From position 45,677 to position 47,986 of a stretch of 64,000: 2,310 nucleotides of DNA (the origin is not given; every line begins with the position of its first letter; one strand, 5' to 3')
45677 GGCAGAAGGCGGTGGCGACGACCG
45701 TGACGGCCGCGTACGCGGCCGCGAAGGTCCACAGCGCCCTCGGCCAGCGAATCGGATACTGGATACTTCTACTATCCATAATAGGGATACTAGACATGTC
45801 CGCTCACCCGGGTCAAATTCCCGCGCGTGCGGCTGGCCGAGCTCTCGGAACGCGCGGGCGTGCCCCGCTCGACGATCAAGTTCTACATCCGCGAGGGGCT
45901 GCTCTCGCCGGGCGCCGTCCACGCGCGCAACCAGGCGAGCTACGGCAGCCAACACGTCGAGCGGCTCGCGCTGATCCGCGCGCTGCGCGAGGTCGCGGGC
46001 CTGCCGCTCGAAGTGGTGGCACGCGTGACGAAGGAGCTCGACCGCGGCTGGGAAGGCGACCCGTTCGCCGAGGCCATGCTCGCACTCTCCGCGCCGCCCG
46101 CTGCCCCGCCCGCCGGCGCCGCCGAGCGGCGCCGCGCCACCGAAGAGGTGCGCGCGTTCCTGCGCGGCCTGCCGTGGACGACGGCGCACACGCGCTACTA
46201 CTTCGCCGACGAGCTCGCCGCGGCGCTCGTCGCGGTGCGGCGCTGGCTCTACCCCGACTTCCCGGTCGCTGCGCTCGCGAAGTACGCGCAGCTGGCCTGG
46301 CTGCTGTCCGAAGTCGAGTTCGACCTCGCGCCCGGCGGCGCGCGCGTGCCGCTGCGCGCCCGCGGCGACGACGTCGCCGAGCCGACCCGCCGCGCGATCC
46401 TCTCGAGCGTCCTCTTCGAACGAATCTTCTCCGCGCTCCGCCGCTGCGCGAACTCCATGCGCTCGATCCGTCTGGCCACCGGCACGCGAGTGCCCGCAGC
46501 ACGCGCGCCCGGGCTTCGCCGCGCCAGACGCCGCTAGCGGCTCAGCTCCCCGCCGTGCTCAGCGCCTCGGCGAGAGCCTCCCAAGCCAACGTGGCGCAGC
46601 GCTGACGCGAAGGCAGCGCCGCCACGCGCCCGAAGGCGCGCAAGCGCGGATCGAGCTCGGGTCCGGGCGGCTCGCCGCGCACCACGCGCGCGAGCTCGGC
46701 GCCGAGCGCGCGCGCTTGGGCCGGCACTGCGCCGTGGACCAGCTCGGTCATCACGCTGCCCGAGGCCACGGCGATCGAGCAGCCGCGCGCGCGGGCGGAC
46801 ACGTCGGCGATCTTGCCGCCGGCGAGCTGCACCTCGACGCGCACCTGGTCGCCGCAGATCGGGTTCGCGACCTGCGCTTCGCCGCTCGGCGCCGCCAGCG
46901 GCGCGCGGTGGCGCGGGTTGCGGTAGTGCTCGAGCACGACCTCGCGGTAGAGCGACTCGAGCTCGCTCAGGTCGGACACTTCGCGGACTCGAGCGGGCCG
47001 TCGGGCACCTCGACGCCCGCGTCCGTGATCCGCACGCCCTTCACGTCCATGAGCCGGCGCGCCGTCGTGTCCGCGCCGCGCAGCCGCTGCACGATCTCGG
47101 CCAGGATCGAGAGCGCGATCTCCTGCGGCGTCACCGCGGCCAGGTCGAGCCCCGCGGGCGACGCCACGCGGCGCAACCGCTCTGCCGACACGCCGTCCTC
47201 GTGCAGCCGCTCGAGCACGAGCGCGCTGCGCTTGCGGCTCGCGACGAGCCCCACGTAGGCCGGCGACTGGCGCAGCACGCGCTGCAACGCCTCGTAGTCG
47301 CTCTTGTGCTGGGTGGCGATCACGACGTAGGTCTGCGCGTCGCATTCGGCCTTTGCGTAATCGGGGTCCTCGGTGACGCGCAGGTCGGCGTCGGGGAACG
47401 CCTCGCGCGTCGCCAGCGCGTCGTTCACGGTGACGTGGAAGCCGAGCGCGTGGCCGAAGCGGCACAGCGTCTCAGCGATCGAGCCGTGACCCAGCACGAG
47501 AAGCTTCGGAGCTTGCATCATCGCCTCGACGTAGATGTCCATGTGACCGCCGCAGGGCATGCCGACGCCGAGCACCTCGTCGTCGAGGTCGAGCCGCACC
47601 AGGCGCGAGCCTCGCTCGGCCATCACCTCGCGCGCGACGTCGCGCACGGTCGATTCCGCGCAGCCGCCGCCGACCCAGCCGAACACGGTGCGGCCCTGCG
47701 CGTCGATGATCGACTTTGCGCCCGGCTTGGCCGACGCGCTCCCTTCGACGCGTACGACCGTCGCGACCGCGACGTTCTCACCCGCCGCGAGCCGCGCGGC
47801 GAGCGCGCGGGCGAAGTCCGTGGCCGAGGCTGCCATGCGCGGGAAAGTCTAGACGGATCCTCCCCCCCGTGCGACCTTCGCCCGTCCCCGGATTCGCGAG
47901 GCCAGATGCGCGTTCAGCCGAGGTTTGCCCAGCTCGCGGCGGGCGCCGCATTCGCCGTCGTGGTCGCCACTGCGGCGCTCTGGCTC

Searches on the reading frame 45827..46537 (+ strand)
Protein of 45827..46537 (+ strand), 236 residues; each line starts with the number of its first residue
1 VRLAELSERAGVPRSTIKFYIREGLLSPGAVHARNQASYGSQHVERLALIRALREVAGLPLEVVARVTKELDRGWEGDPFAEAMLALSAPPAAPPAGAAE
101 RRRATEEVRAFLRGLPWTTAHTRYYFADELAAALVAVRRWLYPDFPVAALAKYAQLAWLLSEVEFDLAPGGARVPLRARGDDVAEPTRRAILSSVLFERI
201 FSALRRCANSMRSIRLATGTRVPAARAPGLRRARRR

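Call 47: search_protein_families(library=pfam, proteins=[window:45827-46537:+], max_evalue=0.0001)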
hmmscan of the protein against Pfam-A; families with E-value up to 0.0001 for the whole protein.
window:45827-46537:+ (236 aa): 2 families
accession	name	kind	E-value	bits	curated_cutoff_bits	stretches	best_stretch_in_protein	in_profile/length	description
PF13411.12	MerR_1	-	9.8e-22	77.3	21.6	1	1-70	1-68/69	MerR HTH family regulatory protein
PF00376.29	MerR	-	1.7e-06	28.2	28.2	1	4-28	3-27/38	MerR family regulatory protein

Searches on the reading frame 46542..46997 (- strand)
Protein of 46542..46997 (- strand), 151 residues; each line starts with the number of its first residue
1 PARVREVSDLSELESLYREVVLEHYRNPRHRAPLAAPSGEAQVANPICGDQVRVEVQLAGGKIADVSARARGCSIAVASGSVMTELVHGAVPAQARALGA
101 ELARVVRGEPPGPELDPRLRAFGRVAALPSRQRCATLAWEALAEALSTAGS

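Call 47: search_protein_families(library=pfam, proteins=[window:46542-46997:-], max_evalue=0.0001)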
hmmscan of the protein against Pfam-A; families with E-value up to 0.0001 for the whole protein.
window:46542-46997:- (151 aa): 1 family
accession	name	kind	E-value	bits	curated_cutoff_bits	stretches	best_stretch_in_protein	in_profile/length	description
PF01592.21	NifU_N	-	6.8e-22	78.4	22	1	17-103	2-92/127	NifU-like N terminal domain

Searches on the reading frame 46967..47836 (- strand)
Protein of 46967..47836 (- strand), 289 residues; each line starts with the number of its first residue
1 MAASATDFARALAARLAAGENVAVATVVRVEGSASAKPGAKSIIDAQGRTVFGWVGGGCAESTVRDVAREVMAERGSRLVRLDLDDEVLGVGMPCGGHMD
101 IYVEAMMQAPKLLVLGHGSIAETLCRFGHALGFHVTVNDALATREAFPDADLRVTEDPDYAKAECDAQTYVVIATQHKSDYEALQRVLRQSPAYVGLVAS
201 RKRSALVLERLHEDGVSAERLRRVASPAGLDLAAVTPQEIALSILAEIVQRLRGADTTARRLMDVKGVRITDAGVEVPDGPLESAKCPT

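Call 47: search_protein_families(library=pfam, proteins=[window:46967-47836:-], max_evalue=0.0001)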
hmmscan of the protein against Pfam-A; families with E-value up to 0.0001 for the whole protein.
window:46967-47836:- (289 aa): 2 families
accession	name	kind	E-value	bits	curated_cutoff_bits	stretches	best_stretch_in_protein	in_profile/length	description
PF13478.12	XdhC_C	-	3.8e-34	118.3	29.7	1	112-248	1-125/125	XdhC Rossmann domain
PF02625.21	XdhC_CoxI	-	8.7e-22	77.3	24.3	1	16-82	2-67/68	XdhC and CoxI family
